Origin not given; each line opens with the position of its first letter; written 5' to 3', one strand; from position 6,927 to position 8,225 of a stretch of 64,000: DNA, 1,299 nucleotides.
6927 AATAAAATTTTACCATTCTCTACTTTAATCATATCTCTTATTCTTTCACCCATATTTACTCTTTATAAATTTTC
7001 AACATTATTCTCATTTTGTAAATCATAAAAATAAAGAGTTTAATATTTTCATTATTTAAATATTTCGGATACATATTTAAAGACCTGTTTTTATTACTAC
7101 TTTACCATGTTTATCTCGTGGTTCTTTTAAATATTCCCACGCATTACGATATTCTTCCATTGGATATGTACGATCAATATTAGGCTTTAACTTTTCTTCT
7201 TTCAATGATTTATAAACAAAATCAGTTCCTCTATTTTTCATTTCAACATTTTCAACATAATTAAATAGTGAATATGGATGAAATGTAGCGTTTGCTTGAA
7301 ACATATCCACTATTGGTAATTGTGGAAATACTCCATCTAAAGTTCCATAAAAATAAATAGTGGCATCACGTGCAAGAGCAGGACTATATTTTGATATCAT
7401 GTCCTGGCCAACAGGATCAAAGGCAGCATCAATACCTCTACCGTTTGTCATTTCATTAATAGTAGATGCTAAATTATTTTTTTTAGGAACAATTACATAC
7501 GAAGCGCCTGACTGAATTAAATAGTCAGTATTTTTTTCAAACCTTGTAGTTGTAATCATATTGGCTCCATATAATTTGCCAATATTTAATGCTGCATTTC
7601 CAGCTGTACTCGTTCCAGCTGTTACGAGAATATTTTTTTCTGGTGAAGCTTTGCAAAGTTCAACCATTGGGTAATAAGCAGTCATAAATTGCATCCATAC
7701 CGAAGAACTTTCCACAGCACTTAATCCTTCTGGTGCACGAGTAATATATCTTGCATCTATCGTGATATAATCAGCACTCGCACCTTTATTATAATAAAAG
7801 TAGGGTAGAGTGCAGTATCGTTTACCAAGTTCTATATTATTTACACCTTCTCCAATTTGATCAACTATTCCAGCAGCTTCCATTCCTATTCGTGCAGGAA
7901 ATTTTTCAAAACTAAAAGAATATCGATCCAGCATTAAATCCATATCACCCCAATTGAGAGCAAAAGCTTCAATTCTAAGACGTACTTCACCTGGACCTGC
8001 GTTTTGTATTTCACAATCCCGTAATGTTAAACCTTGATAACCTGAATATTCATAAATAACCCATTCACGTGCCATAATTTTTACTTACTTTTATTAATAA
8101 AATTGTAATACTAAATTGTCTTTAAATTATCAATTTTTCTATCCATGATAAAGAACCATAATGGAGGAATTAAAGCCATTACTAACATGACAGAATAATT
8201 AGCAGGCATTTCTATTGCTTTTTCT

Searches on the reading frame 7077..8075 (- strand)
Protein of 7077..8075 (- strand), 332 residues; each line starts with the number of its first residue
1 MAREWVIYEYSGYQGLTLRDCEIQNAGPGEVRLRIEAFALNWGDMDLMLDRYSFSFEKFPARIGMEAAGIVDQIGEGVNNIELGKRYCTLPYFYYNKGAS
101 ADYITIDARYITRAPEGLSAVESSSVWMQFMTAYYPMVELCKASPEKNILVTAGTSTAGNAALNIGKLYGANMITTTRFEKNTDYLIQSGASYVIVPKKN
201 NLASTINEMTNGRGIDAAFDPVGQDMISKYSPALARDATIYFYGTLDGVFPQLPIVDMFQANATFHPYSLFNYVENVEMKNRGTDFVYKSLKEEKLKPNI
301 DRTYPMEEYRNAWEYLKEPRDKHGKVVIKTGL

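Call 74: search_protein_families(library=pfam, proteins=[window:7077-8075:-], max_evalue=0.00001)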
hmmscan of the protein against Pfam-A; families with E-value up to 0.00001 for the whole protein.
window:7077-8075:- (332 aa): 3 families
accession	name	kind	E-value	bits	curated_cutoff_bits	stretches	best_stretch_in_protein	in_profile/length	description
PF00107.32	ADH_zinc_N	-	1.3e-13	51.5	31.8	1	159-262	3-106/129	Zinc-binding dehydrogenase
PF13602.12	ADH_zinc_N_2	-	1.3e-12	49.3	27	1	190-328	2-134/134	Zinc-binding dehydrogenase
PF08240.17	ADH_N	-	2.1e-09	38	23.5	1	27-115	1-103/104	Alcohol dehydrogenase GroES-like domain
